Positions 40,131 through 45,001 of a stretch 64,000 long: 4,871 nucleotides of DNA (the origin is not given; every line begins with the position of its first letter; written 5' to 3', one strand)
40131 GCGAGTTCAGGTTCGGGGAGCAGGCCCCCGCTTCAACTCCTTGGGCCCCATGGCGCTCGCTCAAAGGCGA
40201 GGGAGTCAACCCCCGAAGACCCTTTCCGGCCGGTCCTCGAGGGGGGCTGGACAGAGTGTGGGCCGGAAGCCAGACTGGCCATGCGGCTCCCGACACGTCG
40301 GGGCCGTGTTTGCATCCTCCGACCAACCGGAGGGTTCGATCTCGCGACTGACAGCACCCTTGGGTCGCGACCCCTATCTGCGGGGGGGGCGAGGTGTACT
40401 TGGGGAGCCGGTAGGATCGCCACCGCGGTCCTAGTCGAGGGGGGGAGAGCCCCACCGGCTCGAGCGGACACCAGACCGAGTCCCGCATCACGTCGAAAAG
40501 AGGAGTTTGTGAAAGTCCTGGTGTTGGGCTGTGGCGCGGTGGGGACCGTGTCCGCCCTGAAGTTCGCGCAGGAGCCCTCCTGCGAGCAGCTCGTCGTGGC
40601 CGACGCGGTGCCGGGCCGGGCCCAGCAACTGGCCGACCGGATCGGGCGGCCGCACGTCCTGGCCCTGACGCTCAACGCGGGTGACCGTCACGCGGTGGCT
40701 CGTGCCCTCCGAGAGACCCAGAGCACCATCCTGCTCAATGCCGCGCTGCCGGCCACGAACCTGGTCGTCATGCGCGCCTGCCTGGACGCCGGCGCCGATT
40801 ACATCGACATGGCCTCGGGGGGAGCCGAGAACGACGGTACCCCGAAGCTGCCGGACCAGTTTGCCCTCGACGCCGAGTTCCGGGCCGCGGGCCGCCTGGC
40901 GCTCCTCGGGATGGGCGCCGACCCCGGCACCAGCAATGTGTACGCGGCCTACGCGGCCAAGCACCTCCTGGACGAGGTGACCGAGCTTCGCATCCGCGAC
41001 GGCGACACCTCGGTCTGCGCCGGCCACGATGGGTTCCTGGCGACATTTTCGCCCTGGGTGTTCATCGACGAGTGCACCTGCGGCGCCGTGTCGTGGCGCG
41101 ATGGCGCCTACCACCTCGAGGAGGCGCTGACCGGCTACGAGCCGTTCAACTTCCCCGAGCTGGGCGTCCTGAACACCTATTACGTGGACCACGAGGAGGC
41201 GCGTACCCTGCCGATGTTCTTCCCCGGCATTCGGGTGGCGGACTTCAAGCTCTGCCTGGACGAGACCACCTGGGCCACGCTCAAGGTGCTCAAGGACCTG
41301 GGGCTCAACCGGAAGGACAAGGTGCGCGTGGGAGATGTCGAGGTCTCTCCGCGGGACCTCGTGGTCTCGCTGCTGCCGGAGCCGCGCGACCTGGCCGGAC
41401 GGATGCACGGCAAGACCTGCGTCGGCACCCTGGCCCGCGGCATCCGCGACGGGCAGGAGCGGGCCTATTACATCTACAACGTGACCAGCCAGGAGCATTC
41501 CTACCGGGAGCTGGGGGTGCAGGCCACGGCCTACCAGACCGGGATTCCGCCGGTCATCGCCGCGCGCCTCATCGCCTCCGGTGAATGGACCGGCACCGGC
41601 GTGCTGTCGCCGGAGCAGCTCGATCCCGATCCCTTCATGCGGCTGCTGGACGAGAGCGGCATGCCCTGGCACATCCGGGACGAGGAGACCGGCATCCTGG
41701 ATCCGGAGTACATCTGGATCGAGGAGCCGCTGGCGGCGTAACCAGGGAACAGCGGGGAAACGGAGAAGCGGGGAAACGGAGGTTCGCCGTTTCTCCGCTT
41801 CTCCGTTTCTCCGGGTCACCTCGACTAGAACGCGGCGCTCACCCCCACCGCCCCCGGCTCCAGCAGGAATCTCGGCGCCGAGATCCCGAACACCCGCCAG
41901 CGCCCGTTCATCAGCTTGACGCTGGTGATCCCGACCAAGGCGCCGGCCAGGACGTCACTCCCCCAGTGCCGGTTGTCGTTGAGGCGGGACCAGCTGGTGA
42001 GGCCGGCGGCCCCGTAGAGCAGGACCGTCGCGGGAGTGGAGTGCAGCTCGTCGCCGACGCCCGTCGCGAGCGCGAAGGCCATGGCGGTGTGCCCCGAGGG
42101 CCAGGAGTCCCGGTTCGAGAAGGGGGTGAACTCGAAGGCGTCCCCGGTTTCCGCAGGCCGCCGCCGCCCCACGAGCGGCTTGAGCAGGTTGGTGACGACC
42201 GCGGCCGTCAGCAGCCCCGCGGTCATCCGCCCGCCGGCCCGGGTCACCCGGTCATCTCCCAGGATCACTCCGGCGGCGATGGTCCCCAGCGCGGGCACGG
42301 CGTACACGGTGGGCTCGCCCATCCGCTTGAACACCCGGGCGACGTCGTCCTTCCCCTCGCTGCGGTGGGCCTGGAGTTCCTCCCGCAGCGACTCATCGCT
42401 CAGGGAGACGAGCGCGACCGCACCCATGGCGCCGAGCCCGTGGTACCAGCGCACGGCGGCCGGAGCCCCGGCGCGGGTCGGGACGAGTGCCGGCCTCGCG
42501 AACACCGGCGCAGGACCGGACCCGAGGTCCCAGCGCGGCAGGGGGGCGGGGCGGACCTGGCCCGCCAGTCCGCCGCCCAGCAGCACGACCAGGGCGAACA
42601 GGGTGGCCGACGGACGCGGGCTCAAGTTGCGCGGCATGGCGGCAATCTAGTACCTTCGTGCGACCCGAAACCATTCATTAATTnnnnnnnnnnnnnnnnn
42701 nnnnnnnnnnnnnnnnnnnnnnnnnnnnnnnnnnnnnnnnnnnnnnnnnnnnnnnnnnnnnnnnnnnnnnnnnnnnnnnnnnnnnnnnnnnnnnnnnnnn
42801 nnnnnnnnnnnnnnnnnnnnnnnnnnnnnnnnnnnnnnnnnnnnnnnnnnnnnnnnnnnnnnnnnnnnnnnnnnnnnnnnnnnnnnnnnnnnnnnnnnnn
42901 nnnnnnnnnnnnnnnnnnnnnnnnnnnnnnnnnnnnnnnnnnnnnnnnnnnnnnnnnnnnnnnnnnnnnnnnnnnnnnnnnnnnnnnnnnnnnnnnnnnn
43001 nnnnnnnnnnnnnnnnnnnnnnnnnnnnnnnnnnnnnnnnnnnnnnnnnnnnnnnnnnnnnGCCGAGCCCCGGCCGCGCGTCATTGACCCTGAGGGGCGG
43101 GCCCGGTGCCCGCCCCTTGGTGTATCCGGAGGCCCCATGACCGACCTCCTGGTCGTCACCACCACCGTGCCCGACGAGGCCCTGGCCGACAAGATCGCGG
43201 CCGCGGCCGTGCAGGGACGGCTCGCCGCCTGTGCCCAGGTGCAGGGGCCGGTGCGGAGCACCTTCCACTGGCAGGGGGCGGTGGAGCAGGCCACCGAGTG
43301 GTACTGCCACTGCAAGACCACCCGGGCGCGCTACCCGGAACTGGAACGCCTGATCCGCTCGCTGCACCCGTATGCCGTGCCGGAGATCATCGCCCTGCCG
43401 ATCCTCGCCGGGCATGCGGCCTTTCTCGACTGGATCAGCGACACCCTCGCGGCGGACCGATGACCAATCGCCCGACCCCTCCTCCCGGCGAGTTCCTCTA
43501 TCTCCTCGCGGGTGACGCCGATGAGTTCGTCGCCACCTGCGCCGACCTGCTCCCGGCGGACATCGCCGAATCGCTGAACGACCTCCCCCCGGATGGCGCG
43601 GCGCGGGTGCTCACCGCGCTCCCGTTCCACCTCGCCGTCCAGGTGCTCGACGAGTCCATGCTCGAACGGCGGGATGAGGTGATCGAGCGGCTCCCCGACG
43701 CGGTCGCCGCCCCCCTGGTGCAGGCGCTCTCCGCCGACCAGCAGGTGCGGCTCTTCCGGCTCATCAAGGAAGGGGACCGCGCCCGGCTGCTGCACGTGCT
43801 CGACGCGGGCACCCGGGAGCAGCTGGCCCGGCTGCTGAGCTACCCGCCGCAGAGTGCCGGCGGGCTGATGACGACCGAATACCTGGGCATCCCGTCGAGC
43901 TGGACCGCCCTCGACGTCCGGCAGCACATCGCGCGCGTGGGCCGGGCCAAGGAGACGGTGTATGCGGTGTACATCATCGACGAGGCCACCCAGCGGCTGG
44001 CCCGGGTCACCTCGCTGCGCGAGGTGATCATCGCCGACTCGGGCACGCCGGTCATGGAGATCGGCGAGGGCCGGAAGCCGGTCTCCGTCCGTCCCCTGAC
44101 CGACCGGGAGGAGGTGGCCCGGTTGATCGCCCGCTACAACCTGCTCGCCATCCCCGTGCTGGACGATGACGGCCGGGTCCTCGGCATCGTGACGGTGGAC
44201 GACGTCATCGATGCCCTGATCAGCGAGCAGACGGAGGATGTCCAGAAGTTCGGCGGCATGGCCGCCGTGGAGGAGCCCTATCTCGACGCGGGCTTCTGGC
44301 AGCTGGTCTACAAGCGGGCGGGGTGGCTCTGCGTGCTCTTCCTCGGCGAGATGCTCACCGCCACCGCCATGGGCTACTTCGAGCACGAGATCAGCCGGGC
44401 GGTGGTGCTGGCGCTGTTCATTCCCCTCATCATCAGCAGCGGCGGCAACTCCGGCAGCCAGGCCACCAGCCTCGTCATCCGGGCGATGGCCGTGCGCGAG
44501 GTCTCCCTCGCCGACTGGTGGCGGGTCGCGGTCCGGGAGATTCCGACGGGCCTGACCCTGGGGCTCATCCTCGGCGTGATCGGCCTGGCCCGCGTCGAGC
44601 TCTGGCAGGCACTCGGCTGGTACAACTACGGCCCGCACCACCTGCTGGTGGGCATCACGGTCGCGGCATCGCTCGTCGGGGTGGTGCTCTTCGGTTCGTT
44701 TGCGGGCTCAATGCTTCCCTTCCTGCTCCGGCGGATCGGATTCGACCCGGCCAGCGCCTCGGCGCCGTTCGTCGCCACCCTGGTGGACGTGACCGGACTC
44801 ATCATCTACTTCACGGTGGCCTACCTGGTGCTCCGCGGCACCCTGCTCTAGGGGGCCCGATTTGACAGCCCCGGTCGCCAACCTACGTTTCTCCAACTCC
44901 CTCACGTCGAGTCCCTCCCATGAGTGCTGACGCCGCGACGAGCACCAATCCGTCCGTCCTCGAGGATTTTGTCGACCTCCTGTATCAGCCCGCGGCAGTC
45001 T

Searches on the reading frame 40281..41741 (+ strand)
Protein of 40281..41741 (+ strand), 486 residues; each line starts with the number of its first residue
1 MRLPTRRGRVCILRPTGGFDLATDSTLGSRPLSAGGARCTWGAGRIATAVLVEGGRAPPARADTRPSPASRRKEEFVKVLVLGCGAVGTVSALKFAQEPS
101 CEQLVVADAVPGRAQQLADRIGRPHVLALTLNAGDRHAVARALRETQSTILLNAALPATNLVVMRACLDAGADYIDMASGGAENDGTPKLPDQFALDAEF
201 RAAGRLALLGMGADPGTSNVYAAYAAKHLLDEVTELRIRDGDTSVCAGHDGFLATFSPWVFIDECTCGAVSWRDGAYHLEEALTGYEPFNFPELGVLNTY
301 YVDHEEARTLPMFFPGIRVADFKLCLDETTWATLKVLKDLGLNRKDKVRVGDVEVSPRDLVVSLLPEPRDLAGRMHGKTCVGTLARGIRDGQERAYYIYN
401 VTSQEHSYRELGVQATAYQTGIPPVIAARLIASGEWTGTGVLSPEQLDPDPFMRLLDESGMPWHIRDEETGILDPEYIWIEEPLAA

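Call 58: search_protein_families(library=pfam, proteins=[window:40281-41741:+], max_evalue=0.000001)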
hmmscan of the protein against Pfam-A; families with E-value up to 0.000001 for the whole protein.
window:40281-41741:+ (486 aa): 2 families
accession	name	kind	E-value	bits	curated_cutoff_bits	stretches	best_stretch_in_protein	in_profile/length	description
PF16653.10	Sacchrp_dh_C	-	5.2e-27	96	31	1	212-460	1-264/265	Saccharopine dehydrogenase C-terminal domain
PF03435.24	Sacchrp_dh_NADP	-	4.9e-18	66.1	25.1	1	79-207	1-128/129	Saccharopine dehydrogenase NADP binding domain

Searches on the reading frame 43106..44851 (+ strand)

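Call 58: search_protein_families(library=pfam, proteins=[window:43106-44851:+], max_evalue=0.000001)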
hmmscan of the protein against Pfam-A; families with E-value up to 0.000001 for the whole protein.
window:43106-44851:+ (581 aa): 3 families
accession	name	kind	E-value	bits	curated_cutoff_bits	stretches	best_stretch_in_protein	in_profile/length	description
PF01769.21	MgtE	-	1.3e-35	122.8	27.6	1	439-571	1-125/125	Divalent cation transporter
PF03448.22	MgtE_N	-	2.9e-18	66.7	25.9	1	150-248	3-101/102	MgtE intracellular N domain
PF00571.33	CBS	-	4.8e-13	49.7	24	1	323-372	7-56/57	CBS domain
